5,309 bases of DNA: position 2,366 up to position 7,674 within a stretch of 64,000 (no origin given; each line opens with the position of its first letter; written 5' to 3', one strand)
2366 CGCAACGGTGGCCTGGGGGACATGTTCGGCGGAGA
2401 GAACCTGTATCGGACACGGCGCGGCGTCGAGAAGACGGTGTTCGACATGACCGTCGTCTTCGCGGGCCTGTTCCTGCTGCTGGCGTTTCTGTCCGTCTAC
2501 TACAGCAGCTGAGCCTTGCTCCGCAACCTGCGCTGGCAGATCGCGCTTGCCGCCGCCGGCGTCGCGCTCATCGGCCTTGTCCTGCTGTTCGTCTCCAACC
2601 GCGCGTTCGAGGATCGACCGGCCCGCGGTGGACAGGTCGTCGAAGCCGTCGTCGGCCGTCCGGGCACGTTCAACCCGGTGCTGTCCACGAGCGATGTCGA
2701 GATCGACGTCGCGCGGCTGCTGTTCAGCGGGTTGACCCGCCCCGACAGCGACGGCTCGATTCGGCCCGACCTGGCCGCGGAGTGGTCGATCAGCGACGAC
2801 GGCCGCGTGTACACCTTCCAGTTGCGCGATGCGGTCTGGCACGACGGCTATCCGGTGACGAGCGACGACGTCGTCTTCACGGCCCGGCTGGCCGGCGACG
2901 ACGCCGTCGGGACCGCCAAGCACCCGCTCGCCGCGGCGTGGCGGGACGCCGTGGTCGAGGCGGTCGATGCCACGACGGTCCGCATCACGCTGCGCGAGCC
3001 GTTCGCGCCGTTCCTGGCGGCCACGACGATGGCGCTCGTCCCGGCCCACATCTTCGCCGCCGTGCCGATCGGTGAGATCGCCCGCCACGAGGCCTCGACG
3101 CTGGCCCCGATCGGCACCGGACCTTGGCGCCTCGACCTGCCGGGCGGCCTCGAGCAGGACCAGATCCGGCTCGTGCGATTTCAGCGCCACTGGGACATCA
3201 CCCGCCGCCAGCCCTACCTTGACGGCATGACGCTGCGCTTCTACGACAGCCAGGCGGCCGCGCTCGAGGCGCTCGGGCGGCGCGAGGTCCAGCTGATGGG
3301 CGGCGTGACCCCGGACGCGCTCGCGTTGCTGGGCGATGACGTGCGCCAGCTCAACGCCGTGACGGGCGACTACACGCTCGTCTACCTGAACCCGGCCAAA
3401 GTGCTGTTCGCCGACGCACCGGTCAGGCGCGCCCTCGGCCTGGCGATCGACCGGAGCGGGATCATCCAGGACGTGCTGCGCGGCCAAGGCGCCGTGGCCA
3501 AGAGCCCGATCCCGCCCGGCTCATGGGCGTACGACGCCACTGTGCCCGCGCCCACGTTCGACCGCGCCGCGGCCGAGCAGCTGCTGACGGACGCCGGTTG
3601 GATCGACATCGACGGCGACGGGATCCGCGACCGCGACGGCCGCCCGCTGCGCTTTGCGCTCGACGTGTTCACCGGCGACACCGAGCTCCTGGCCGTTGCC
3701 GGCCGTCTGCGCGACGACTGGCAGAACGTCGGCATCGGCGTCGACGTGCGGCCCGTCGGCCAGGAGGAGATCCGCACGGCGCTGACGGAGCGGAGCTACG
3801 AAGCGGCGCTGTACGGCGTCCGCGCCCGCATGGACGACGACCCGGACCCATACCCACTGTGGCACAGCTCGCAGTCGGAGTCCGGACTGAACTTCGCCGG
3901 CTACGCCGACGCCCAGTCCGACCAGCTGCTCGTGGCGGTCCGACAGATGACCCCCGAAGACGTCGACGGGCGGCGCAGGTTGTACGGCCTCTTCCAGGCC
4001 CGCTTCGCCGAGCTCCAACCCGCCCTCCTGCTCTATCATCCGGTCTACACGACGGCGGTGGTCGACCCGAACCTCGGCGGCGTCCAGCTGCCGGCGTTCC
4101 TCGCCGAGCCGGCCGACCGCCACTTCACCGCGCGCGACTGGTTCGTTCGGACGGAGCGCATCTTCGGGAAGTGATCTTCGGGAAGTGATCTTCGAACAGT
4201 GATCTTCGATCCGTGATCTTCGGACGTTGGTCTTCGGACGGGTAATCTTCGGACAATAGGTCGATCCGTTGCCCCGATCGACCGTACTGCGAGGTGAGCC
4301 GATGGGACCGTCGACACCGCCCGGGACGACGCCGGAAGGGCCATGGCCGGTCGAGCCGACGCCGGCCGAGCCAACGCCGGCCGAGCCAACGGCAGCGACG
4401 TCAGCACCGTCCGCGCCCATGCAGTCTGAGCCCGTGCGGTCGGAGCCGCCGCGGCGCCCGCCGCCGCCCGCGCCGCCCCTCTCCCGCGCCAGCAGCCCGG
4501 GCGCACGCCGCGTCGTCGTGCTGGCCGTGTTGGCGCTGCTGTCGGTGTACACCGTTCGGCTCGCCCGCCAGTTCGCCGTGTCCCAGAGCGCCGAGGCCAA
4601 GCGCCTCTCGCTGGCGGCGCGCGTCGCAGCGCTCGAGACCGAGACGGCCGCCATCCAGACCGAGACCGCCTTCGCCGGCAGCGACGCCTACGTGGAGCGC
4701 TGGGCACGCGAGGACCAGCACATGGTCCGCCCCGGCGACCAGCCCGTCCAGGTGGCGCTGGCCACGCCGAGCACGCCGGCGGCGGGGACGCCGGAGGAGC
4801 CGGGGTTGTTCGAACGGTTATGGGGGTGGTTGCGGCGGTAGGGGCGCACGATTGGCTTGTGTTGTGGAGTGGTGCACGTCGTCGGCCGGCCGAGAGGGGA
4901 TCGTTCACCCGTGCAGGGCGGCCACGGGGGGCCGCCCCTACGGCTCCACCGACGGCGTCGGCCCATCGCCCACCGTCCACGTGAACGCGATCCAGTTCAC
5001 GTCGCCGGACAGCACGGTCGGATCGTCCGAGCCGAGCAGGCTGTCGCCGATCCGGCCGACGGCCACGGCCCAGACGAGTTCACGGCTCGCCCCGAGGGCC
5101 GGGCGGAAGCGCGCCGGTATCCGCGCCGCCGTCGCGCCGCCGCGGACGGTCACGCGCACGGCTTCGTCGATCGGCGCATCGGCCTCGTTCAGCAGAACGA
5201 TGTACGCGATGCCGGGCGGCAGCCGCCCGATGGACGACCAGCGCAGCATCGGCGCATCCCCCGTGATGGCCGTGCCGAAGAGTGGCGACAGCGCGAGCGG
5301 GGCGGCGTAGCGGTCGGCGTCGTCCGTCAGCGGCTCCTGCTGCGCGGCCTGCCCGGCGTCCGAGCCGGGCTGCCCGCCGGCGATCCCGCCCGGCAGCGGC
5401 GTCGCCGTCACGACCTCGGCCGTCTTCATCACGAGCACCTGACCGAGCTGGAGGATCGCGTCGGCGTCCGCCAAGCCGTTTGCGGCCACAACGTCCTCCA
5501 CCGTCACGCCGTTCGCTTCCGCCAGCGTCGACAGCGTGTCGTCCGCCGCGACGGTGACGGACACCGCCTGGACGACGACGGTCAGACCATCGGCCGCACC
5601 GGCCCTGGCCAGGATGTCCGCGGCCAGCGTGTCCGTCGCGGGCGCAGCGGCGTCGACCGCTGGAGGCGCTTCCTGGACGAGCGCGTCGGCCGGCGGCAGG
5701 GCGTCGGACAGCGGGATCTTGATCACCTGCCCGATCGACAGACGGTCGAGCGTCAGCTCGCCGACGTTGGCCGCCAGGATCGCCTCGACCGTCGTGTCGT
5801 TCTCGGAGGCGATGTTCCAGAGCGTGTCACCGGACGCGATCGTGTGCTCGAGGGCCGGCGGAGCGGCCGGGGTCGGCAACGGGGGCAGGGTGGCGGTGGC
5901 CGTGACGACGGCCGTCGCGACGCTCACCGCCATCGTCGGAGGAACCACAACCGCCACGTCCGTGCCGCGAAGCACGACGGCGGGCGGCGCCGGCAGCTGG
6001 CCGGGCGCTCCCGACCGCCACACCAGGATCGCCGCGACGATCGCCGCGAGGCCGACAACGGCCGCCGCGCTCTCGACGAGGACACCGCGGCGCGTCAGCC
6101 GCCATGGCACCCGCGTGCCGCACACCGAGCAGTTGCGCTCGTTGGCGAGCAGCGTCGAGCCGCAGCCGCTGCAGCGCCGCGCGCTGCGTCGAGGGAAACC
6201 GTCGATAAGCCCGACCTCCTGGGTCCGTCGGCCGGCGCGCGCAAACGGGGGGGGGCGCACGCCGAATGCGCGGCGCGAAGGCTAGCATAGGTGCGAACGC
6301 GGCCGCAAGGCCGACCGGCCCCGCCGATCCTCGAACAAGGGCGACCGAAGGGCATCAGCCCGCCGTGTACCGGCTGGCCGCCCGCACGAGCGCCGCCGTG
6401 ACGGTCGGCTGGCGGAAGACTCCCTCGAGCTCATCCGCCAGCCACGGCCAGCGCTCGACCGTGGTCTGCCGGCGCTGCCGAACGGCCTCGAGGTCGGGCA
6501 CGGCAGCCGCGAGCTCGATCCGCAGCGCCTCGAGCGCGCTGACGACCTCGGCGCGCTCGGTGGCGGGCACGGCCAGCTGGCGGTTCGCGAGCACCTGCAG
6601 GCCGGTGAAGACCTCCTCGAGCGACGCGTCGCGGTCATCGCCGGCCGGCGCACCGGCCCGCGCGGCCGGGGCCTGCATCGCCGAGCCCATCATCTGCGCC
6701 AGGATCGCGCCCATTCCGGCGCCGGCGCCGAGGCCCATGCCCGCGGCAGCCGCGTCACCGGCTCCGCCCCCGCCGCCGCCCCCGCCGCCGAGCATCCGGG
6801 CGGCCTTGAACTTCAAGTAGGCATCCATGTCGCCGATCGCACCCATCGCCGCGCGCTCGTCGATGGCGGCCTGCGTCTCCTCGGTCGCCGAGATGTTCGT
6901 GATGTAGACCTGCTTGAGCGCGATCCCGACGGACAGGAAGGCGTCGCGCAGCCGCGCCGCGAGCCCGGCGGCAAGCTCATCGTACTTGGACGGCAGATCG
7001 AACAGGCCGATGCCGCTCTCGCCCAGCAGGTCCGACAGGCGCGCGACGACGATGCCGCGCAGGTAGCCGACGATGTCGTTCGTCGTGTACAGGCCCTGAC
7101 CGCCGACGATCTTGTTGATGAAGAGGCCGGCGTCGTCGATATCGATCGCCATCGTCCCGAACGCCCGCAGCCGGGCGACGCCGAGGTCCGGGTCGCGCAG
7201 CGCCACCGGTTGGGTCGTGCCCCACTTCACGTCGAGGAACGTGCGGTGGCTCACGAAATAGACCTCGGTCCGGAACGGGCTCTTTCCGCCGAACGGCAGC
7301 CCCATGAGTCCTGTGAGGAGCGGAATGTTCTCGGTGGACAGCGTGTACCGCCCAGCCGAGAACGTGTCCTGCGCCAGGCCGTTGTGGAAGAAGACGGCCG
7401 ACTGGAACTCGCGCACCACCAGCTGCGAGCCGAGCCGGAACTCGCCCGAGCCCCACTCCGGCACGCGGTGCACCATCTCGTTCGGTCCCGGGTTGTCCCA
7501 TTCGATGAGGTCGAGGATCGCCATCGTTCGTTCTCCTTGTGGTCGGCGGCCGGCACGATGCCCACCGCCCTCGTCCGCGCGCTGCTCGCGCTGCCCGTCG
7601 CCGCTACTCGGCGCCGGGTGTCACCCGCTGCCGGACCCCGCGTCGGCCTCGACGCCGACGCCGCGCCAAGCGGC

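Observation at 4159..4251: Promoter-proximal tandem array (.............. x7) that also re-encodes the C-terminus of the upstream gene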

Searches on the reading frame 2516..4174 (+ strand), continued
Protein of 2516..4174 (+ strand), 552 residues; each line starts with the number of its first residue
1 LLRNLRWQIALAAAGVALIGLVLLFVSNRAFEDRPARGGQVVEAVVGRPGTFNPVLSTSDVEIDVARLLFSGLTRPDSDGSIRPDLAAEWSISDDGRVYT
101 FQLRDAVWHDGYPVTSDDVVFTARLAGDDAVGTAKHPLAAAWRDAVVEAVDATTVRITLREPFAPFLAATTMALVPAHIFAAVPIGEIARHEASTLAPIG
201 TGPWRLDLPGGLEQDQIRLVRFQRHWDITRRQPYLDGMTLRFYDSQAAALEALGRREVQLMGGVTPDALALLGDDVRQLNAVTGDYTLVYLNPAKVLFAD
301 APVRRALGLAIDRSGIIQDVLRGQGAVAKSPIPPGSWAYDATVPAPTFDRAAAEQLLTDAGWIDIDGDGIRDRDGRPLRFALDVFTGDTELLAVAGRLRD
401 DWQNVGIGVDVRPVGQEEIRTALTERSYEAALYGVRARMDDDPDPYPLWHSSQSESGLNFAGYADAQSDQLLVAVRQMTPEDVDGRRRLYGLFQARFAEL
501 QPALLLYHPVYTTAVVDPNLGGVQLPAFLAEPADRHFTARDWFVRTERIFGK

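Call 23: find_encoding_contigs(protein=P0123, flank=1500, max_places=10)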
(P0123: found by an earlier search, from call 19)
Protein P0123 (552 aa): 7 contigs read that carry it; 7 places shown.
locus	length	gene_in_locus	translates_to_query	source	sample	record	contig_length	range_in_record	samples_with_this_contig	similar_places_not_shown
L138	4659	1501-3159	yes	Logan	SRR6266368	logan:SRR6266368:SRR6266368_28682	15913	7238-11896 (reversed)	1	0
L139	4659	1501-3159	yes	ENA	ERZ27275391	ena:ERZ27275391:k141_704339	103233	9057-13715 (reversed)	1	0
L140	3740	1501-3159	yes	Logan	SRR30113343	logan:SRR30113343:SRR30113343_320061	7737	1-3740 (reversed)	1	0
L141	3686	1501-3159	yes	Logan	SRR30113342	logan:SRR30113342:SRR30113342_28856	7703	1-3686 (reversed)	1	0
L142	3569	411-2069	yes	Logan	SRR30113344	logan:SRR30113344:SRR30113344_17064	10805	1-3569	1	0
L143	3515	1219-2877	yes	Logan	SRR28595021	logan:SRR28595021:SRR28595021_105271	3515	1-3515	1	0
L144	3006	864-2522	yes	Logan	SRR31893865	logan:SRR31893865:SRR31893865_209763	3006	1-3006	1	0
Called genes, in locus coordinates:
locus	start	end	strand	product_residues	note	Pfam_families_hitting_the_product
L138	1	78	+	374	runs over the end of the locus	PF00781:DAGK_cat, PF19279:YegS_C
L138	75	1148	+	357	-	PF01699:Na_Ca_ex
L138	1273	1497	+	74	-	PF03840:SecG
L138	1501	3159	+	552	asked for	PF00496:SBP_bac_5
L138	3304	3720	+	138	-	PF04977:DivIC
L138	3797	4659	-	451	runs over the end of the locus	PF01476:LysM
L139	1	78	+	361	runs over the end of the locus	PF00781:DAGK_cat, PF19279:YegS_C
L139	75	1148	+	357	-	PF01699:Na_Ca_ex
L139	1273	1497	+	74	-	PF03840:SecG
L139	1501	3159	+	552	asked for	PF00496:SBP_bac_5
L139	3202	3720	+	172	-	PF04977:DivIC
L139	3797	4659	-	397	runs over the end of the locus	PF01476:LysM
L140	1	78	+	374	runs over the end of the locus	PF00781:DAGK_cat, PF19279:YegS_C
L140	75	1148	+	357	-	PF01699:Na_Ca_ex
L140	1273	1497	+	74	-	PF03840:SecG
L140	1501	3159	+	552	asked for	PF00496:SBP_bac_5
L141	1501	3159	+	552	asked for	PF00496:SBP_bac_5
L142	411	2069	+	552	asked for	PF00496:SBP_bac_5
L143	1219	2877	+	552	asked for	PF00496:SBP_bac_5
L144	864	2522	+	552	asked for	PF00496:SBP_bac_5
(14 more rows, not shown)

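Call 24: find_encoding_contigs(protein=P0127, flank=1500, max_places=10)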
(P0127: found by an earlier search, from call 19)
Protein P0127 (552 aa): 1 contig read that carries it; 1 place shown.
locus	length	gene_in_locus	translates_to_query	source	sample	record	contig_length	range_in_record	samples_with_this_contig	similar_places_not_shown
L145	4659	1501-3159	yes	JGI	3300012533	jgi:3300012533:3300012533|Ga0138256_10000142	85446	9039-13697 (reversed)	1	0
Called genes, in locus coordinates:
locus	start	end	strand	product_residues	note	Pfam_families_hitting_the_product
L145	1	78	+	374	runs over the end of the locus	PF00781:DAGK_cat, PF19279:YegS_C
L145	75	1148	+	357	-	PF01699:Na_Ca_ex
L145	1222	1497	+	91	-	PF03840:SecG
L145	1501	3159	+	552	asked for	PF00496:SBP_bac_5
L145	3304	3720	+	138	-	PF04977:DivIC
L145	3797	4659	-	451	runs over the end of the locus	PF01476:LysM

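Call 27: find_encoding_contigs(protein=P0125, flank=1500, max_places=10)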
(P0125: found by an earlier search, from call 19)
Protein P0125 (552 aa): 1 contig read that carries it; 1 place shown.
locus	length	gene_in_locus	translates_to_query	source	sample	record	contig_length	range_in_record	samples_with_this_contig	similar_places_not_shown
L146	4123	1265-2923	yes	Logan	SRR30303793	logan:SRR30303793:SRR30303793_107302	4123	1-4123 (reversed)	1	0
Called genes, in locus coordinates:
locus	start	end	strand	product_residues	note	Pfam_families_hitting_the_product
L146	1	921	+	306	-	?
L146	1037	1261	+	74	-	PF03840:SecG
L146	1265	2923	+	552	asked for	PF00496:SBP_bac_5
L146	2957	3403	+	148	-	PF04977:DivIC (weak)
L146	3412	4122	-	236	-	?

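Call 28: find_encoding_contigs(protein=P0129, flank=1500, max_places=10)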
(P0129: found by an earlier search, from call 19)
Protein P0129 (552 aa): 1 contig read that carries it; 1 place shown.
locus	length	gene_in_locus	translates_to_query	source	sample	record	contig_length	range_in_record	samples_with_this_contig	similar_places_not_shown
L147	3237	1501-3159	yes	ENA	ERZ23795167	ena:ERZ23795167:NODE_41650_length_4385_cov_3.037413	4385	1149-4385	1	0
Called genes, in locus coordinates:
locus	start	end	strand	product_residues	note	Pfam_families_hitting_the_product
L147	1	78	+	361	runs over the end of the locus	PF00781:DAGK_cat, PF19279:YegS_C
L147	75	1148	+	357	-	PF01699:Na_Ca_ex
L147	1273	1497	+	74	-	PF03840:SecG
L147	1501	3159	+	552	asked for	PF00496:SBP_bac_5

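Call 41: search_protein_families(library=pfam, proteins=[L139:3202-3720:+, L007:4769-5191:+], max_evalue=1)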
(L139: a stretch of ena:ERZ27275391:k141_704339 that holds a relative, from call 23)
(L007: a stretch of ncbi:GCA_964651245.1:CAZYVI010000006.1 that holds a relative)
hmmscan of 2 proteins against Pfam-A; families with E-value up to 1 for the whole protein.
L139:3202-3720:+ (172 aa): 1 family
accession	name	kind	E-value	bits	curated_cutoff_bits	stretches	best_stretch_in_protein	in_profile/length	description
PF04977.20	DivIC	-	1.6e-07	31.5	28.9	1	70-144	2-77/80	Septum formation initiator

L007:4769-5191:+ (140 aa): 2 families
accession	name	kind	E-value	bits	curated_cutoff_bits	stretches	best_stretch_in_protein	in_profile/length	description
PF04977.20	DivIC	-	3.3e-07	30.4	28.9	1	38-114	2-79/80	Septum formation initiator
PF19711.4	DUF6207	-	0.0086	16.2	25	1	73-112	16-57/67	Family of unknown function (DUF6207)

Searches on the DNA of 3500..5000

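Call 7: search_rna_families(source=window, start=3500, end=5000, threshold=evalue, max_evalue=10)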
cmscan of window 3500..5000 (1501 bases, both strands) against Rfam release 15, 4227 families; matches with E-value up to 10: 2.
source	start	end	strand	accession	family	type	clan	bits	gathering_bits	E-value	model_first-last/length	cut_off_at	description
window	3883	3920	-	RF03215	mir-5360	Gene; miRNA;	-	16.6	79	4.6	20-62/81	no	mir-5360 microRNA precursor family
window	4686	4724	+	RF01273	sR34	Gene; snRNA; snoRNA; CD-box;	-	16.3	40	5.5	1-54/54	no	Small nucleolar RNA sR34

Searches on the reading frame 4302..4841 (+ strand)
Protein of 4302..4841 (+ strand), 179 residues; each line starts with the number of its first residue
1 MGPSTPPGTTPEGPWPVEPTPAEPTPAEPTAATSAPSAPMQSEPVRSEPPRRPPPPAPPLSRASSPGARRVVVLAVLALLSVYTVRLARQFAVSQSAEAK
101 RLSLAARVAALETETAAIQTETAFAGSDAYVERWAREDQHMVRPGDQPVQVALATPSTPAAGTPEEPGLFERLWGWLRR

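Call 8: search_protein_families(library=pfam, proteins=[window:4303-4841:+], max_evalue=0.01)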
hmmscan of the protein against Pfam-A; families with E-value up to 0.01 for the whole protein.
window:4303-4841:+ (179 aa): 0 families

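Call 19: list_cluster_members(proteins=[P0001, window:4303-4841:+])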
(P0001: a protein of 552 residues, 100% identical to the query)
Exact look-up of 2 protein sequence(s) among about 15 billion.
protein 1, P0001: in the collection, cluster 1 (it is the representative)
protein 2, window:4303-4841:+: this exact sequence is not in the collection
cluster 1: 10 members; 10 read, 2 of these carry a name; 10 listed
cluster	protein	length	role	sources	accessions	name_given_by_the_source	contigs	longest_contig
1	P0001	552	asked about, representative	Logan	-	-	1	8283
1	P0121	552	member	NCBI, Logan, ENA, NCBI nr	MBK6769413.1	MAG: peptide ABC transporter substrate-binding protein [Ardenticatenales bacterium] | peptide ABC transporter substrate-binding protein [Ardenticatenales bacterium]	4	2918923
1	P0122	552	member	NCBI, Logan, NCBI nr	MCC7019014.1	MAG: hypothetical protein IT332_04635 [Ardenticatenales bacterium] | hypothetical protein [Ardenticatenales bacterium]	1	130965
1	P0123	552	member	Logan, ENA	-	-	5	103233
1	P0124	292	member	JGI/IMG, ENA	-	-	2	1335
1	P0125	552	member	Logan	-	-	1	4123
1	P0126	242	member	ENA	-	-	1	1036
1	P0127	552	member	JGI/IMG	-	-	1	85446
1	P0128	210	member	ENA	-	-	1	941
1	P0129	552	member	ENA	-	-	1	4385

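Call 41: search_protein_families(library=pfam, proteins=[window:4303-4841:+, L139:3202-3720:+], max_evalue=1)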
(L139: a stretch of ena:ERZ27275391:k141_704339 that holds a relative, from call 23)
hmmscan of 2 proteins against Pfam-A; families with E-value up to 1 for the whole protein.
window:4303-4841:+ (179 aa): 0 families

L139:3202-3720:+ (172 aa): 1 family
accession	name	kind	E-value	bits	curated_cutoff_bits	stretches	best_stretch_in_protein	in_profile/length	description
PF04977.20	DivIC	-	1.6e-07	31.5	28.9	1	70-144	2-77/80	Septum formation initiator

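Call 44: search_protein_families(library=pfam, proteins=[window:4302-4841:+], max_evalue=1)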
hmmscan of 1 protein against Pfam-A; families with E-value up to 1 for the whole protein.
window:4302-4841:+ (179 aa): 1 family
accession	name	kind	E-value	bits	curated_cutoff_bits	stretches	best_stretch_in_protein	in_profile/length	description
PF04977.20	DivIC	-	3.9e-07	30.2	28.9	1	77-151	2-77/80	Septum formation initiator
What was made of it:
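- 4302..4841 (+): DivIC/FtsB-like septum-formation initiator gene, 179 aa, with a repeat-rich Pro/Thr/Glu N-terminal tail. Pfam PF04977, 30.2 bits against a cutoff of 28.9 (call 44).
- Tried and rejected: This was corrected in call 44.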

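Call 58: find_encoding_contigs(protein=window:4302-4841:+, flank=1200, max_places=10)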
Protein window:4302-4841:+ (179 aa): 9 contigs read that carry it; 4 places shown.
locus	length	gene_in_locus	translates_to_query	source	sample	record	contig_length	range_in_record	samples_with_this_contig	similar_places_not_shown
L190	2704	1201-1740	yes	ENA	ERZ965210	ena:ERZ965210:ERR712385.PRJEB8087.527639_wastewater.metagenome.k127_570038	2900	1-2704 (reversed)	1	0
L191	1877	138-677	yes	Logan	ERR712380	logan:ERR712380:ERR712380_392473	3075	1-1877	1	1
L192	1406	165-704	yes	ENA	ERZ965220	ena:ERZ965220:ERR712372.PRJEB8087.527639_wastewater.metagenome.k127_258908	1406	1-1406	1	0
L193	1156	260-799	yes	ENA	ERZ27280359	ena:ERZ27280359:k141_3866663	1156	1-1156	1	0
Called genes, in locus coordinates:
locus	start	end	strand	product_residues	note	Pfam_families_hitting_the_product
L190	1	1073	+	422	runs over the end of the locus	?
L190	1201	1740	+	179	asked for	PF04977:DivIC (weak)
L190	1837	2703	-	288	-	?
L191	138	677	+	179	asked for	PF04977:DivIC (weak)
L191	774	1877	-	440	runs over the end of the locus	PF01476:LysM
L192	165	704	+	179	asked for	PF04977:DivIC (weak)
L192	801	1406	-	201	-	?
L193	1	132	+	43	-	?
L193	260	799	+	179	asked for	PF04977:DivIC (weak)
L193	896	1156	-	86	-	?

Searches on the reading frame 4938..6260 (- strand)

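Call 8: search_protein_families(library=pfam, proteins=[window:4938-6260:-], max_evalue=0.01)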
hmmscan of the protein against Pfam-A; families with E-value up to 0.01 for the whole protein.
window:4938-6260:- (440 aa): 2 families
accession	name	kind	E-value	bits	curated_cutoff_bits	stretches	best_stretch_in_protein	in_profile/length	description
PF01476.26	LysM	-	1.2e-24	86.5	20.9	2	139-183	1-43/43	LysM domain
PF23473.1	LysM3_LYK4_5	-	0.00012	22.5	29.3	0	236-276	6-45/48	LYK4/5 LysM3 domain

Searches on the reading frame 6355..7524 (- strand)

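Call 8: search_protein_families(library=pfam, proteins=[window:6355-7524:-], max_evalue=0.01)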
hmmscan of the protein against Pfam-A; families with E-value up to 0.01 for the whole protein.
window:6355-7524:- (389 aa): 2 families
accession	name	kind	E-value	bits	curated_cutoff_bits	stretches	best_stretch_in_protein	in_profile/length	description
PF13421.11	Band_7_1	-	1.7e-63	214.5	24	1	18-228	1-210/211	SPFH domain-Band 7 family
PF01145.31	Band_7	-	8.8e-09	36.1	23.6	1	36-230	2-164/176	SPFH domain / Band 7 family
